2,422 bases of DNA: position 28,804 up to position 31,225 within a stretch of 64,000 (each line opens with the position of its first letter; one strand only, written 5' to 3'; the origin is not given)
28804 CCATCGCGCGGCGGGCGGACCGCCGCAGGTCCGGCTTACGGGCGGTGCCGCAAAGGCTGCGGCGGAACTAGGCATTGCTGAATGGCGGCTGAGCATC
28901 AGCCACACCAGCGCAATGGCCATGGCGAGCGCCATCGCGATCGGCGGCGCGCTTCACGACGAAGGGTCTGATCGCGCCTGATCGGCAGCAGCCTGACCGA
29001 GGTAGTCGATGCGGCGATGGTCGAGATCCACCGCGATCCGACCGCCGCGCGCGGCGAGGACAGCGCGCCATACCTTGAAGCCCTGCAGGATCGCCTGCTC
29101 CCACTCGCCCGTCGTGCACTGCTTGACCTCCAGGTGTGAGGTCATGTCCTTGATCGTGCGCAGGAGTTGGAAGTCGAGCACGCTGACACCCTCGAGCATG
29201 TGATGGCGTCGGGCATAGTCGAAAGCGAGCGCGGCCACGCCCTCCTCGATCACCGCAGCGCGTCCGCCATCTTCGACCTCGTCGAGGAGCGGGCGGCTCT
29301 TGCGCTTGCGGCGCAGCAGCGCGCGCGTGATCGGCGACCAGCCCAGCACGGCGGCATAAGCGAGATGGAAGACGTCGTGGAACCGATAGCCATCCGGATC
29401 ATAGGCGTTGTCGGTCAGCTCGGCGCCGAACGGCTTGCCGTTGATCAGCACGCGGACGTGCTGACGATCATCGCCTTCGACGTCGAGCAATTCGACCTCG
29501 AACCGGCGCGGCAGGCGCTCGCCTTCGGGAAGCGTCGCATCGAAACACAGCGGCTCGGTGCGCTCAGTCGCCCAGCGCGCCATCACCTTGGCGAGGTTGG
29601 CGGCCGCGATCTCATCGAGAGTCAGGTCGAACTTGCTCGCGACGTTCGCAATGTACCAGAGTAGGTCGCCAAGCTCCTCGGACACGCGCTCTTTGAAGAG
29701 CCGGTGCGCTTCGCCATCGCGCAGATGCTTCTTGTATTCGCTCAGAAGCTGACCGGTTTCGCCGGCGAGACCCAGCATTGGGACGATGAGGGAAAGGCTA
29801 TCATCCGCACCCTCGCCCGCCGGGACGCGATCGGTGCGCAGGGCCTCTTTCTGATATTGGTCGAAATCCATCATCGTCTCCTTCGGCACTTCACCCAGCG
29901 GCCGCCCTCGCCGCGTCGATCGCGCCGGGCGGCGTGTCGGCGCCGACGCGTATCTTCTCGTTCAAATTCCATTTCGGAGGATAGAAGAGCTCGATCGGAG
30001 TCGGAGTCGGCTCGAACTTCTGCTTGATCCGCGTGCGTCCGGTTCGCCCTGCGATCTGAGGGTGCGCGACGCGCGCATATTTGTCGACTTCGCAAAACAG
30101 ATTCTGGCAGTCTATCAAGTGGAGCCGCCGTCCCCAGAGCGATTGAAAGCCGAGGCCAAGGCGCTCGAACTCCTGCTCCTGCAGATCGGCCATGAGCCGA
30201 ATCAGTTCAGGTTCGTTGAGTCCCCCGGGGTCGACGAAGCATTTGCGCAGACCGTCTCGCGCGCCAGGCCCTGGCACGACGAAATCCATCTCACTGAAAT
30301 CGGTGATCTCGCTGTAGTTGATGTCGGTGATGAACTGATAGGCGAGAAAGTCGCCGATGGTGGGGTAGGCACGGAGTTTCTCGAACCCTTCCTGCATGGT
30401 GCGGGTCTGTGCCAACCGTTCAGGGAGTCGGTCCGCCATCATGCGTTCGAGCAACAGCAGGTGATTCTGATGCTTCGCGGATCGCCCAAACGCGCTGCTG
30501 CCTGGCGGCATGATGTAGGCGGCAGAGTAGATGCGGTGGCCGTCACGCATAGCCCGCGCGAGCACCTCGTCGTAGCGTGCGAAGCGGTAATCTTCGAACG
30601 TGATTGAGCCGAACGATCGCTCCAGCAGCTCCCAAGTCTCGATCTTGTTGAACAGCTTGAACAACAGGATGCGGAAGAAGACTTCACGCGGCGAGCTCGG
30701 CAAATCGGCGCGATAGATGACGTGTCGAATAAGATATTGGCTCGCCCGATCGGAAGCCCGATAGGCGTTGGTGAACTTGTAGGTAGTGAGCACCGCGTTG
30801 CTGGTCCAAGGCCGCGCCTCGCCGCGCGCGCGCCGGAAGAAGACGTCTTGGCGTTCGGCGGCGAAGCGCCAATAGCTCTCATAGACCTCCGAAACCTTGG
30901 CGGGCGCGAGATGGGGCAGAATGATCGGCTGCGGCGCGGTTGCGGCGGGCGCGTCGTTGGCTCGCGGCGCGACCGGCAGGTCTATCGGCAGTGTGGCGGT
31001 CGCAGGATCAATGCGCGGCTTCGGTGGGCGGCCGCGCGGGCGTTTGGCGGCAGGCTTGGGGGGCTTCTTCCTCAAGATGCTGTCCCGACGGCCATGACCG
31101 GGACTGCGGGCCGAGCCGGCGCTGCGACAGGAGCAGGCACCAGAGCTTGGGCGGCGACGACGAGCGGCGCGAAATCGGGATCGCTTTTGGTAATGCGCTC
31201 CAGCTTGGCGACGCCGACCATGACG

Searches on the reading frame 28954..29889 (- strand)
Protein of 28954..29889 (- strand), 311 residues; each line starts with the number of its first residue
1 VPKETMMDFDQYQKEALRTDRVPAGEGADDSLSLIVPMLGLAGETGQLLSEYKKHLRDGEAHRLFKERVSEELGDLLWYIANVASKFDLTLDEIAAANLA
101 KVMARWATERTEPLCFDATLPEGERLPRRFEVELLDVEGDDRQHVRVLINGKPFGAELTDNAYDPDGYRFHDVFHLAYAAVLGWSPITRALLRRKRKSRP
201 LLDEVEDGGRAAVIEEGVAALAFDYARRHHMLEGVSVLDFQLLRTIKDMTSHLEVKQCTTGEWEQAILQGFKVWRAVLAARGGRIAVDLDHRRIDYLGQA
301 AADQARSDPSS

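Call 27: search_protein_families(library=pfam, proteins=[window:28954-29889:-])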
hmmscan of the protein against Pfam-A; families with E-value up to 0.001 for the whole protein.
window:28954-29889:- (311 aa): 2 families
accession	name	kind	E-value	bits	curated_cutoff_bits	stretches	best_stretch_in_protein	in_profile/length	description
PF18722.6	MazG_C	-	5.9e-78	261.2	29.7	1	115-297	5-187/190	MazG C-terminal domain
PF03819.22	MazG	-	0.00056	20.6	22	0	41-105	10-69/74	MazG nucleotide pyrophosphohydrolase domain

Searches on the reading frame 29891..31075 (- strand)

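Call 27: search_protein_families(library=pfam, proteins=[window:29891-31075:-])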
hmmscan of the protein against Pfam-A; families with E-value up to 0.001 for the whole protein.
window:29891-31075:- (394 aa): 1 family
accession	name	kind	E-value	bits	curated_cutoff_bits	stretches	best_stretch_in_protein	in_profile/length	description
PF18723.6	HMUDK_hel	-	5.8e-111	370.8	25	1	63-342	2-280/281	5-hmdU DNA kinase, helical domain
